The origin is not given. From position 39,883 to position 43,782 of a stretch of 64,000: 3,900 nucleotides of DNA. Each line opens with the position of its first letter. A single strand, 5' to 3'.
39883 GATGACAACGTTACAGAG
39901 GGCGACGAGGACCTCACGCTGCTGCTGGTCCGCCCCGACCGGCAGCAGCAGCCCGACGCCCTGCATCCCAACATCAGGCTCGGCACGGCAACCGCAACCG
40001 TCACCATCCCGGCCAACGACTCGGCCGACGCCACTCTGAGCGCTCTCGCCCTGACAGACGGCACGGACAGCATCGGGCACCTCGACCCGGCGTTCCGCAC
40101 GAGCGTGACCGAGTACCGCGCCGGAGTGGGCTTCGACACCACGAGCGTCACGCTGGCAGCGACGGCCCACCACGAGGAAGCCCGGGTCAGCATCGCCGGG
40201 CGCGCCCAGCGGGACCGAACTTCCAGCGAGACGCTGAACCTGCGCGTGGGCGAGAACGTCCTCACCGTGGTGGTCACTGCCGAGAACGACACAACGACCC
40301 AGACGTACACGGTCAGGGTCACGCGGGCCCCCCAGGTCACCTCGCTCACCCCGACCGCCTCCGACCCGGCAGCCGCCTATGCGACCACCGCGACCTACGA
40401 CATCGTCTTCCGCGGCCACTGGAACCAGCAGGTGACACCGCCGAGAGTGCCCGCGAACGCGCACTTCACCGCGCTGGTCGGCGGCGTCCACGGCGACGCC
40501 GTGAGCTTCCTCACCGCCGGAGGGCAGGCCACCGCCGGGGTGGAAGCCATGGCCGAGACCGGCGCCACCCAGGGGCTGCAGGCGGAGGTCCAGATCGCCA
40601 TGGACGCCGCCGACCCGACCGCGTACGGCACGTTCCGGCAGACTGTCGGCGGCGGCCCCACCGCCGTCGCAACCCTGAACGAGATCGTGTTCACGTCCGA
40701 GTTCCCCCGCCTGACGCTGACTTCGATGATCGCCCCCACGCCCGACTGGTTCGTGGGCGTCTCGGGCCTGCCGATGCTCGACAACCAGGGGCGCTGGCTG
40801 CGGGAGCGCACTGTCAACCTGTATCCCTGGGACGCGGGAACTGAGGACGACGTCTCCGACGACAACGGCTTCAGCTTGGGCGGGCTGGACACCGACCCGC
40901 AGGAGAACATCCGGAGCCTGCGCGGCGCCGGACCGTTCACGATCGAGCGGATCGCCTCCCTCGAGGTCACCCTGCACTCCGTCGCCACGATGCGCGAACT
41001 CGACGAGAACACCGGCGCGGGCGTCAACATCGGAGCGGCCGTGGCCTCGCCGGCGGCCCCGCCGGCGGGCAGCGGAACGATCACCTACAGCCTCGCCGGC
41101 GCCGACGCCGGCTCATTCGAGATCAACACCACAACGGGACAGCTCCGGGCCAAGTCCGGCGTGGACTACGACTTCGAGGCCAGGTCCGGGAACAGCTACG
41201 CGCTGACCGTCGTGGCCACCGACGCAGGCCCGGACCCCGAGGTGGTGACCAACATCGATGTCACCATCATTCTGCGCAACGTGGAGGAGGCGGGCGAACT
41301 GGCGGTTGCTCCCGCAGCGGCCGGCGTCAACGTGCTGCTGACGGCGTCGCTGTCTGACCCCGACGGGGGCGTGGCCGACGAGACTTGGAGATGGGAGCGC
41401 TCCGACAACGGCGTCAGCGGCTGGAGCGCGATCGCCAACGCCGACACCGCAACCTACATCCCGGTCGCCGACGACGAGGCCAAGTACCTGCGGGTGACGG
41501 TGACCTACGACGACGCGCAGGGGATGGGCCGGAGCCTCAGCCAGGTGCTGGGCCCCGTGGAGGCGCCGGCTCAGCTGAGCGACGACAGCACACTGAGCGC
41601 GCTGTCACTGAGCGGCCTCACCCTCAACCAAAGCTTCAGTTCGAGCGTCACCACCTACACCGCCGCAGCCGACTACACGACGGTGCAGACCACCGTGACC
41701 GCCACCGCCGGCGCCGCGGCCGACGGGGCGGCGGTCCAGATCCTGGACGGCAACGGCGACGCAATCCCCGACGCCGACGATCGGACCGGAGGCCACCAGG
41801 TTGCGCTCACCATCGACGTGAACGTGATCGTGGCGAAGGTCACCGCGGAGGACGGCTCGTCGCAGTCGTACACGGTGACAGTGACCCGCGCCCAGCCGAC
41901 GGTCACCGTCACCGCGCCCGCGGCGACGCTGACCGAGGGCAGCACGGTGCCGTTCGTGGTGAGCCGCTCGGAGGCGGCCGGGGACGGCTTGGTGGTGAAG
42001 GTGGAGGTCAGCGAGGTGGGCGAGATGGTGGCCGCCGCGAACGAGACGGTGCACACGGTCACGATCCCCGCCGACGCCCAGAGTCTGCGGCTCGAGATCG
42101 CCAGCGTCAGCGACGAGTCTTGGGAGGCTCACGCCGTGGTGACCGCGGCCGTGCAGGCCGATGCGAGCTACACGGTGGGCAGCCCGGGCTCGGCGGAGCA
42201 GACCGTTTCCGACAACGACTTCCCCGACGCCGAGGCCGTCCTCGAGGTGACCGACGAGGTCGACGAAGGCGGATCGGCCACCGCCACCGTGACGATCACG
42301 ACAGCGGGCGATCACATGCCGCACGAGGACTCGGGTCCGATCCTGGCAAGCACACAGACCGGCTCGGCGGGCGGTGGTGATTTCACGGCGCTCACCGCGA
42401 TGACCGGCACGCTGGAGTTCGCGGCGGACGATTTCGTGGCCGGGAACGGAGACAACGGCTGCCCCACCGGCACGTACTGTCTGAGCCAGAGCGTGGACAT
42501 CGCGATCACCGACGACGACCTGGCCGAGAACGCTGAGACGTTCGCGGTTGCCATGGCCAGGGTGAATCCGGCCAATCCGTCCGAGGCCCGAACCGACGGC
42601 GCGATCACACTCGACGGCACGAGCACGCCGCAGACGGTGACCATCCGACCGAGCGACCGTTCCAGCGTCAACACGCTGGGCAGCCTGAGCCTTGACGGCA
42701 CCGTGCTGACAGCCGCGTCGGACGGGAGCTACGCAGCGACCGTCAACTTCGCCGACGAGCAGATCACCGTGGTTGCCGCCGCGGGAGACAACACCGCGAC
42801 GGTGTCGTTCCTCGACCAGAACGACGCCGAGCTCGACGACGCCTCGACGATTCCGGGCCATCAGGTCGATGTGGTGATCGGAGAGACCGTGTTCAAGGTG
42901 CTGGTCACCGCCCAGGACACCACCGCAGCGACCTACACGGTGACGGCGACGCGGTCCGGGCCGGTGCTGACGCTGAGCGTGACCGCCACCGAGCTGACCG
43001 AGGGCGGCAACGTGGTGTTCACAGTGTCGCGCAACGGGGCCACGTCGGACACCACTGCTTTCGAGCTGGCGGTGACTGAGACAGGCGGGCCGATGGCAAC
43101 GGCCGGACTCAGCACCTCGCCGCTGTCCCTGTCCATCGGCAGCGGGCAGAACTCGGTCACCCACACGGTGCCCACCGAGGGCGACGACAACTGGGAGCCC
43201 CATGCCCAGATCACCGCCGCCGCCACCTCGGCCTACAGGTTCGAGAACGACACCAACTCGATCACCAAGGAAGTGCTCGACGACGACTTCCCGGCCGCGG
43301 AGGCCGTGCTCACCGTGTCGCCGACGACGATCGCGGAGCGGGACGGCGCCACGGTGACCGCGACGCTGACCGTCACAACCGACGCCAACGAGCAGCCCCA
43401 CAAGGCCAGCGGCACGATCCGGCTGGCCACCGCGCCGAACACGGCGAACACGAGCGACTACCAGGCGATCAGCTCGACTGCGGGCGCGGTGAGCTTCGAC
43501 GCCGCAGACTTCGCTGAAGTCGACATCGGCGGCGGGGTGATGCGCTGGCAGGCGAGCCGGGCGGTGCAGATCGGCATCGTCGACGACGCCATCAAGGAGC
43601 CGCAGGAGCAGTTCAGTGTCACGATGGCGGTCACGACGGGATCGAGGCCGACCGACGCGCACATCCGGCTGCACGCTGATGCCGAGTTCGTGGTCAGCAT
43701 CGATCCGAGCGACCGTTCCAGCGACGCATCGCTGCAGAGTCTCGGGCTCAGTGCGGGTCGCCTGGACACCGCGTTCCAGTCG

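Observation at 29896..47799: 17.9-kb single gene for a 5,967-aa Sec-secreted, SLH-anchored mosaic surface protein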

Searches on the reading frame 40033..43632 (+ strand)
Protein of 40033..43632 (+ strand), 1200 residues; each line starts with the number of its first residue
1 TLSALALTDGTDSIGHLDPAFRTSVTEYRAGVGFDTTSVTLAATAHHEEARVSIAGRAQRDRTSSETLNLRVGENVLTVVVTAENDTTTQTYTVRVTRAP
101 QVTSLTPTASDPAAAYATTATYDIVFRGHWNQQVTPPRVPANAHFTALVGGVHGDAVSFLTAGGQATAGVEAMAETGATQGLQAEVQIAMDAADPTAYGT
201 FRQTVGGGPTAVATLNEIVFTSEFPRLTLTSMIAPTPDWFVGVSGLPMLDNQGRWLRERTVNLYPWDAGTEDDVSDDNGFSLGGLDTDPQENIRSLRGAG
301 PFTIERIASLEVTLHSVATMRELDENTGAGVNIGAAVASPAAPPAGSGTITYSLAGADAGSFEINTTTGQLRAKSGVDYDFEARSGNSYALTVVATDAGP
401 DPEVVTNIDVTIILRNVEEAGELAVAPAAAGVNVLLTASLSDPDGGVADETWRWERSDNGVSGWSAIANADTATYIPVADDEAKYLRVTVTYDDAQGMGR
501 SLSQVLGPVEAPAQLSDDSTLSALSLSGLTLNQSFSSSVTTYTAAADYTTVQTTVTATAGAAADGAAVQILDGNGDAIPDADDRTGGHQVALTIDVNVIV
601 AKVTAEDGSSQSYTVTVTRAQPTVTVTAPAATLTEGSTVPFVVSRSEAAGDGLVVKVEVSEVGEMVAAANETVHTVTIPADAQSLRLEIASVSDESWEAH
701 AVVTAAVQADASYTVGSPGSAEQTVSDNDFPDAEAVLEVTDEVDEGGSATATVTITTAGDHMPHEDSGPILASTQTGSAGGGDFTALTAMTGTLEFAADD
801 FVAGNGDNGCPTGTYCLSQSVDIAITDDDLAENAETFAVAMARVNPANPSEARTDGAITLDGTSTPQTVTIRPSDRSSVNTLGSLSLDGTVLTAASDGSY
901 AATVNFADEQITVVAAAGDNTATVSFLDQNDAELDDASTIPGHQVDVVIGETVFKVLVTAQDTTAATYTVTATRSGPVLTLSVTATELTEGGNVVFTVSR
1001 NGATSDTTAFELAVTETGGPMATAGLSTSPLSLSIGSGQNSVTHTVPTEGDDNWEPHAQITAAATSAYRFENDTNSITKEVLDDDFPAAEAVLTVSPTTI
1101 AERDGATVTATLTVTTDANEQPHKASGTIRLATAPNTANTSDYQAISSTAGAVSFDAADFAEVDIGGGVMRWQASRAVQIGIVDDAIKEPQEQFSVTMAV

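Call 48: search_protein_representatives(protein=window:40033-43632:+)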
Query: 1200 residues. Proteins with E-value up to 0.001 (for the whole library): 15217; up to 1e-10: 8159; up to 1e-30: 2148. The best 150 are listed.
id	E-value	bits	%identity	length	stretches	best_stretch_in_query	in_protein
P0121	0.0e+00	1975.8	59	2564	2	1-1199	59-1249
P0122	0.0e+00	1480.6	71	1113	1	135-1169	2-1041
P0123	0.0e+00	1424.9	39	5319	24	333-512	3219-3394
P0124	0.0e+00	1271.2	40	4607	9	2-871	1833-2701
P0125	0.0e+00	1269.5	46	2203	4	1-1199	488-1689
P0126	0.0e+00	1222.6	42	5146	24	320-513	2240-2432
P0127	0.0e+00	1178.8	56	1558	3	603-1199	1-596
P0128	0.0e+00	1030.0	48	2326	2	433-1199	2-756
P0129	2.7e-293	992.4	38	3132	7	521-1197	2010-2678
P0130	7.5e-286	967.8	40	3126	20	320-511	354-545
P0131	7.9e-279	944.5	39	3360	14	322-507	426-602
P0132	3.9e-269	912.4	57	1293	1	2-886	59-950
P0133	2.3e-267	906.6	38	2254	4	515-1199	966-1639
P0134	3.7e-236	803.3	40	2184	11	322-522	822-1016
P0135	1.1e-235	801.7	43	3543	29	309-443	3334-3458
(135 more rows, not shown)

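Call 50: find_encoding_contigs(protein=P0121, flank=10000, max_places=3)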
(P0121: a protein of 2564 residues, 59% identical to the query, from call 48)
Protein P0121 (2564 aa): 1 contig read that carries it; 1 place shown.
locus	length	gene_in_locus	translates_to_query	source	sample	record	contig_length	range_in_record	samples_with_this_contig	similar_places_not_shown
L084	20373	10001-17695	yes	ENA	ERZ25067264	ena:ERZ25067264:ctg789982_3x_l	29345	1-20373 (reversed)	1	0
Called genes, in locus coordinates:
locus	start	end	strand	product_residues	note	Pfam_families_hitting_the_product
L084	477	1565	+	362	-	PF19078:Big_12 (faint)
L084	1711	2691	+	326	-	-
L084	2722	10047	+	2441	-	PF00041:fn3 (weak), PF12733:Cadherin-like, PF00041:fn3, PF12733:Cadherin-like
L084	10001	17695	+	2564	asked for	PF03160:Calx-beta (faint), PF12733:Cadherin-like, PF06468:Spond_N, PF00028:Cadherin (weak), PF12733:Cadherin-like, PF00395:SLH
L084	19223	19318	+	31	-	-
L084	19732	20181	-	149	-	PF13279:4HBT_2, PF03061:4HBT, PF22636:FlK (weak)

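Call 58: find_encoding_contigs(protein=P0122, flank=10000, max_places=3)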
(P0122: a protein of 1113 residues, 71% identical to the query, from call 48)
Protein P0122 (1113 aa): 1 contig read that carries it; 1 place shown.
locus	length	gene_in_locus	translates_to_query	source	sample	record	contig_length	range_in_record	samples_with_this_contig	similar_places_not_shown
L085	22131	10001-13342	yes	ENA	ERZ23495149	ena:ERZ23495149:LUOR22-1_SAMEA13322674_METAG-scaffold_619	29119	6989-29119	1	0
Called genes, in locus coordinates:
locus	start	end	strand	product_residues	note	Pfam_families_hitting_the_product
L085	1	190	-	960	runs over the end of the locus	PF00041:fn3, PF12733:Cadherin-like, PF25390:WD40_RLD (faint), PF13540:RCC1_2 (weak), PF12733:Cadherin-like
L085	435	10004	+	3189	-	PF00041:fn3 (weak), PF12733:Cadherin-like, PF00041:fn3 (weak), PF12733:Cadherin-like, PF03160:Calx-beta (faint), PF12733:Cadherin-like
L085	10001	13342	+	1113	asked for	PF06468:Spond_N, PF00028:Cadherin (weak), PF12733:Cadherin-like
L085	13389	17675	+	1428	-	-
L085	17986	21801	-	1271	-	PF00041:fn3 (weak), PF12733:Cadherin-like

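Call 60: search_protein_families(library=pfam, proteins=[L085:16413-17672:+], max_evalue=0.01)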
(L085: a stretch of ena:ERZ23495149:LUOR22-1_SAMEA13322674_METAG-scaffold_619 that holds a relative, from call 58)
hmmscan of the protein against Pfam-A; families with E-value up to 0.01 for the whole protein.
L085:16413-17672:+ (420 aa): 2 families
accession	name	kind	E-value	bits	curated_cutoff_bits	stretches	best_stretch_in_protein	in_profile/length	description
PF04122.17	CW_binding_2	-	1.2e-19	71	24.9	3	184-276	1-73/73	Cell wall binding domain 2 (CWB2)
PF18646.6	DUF5632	-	0.00019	21.8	25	0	317-339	30-55/81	Family of unknown function (DUF5632)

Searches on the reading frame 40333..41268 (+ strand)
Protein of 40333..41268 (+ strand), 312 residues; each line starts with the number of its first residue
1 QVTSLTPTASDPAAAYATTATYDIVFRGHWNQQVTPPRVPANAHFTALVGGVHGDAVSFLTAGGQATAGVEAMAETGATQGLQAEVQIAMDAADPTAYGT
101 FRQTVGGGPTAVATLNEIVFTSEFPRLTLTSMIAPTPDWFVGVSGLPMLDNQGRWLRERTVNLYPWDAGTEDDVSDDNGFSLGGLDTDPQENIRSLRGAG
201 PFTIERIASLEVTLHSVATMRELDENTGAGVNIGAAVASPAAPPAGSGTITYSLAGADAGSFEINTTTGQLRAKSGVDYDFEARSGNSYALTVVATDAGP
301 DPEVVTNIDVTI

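Call 56: search_protein_families(library=ncbifam, proteins=[window:40333-41268:+], max_evalue=0.1)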
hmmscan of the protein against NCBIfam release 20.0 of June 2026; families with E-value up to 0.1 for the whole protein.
window:40333-41268:+ (312 aa): 1 family
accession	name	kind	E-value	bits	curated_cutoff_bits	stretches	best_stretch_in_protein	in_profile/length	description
NF038123.1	NF038123_dom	domain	4e-23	82.6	40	1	31-199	12-176/206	spondin domain-containing protein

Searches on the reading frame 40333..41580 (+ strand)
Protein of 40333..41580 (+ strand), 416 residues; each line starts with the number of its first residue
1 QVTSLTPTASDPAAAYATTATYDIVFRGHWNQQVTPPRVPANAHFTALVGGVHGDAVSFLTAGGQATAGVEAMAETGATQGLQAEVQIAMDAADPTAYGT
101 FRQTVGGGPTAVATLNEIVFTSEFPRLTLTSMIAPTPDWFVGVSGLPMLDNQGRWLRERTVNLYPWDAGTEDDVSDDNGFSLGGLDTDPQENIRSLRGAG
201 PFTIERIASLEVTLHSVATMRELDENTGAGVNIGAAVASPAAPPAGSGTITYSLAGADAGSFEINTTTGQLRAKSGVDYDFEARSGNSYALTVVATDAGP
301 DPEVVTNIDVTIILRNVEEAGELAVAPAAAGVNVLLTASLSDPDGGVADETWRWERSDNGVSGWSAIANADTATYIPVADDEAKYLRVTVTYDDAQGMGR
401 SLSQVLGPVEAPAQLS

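Call 47: find_related_loci(query=window:40333-41580:+, collection=metagenome_contigs, flank=10000)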
Query window:40333-41580:+ (416 aa) in metagenome_contigs; peptide patterns used: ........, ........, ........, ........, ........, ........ (x = any residue, [..] = any of these).
69 stretches matched a pattern; 1 encode a relative of the query (tblastn E <= 1e-3); 1 distinct loci.
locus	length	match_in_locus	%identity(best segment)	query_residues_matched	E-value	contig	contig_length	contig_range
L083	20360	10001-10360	34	44-171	9e-7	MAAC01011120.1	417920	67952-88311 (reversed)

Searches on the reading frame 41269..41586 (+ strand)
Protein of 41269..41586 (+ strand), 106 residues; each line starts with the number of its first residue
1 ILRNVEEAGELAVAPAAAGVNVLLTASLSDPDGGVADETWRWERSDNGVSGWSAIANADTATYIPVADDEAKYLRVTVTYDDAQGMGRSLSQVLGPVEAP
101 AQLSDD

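Call 19: search_protein_families(library=pfam, proteins=[window:41269-41586:+], max_evalue=1)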
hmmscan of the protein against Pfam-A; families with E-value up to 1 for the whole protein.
window:41269-41586:+ (106 aa): 1 family
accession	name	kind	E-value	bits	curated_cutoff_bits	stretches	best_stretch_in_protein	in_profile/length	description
PF16709.11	SCAB-Ig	-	0.18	12.3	27.6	1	29-103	19-89/98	Ig domain of plant-specific actin-binding protein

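Call 56: search_protein_families(library=ncbifam, proteins=[window:41269-41586:+], max_evalue=0.1)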
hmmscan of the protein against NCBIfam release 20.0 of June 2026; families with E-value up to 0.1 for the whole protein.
window:41269-41586:+ (106 aa): 1 family
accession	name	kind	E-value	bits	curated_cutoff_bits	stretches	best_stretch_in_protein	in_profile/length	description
NF040485.1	ZirU_fam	subfamily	8.1e-05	22.9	100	1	21-79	150-210/210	ZirU family protein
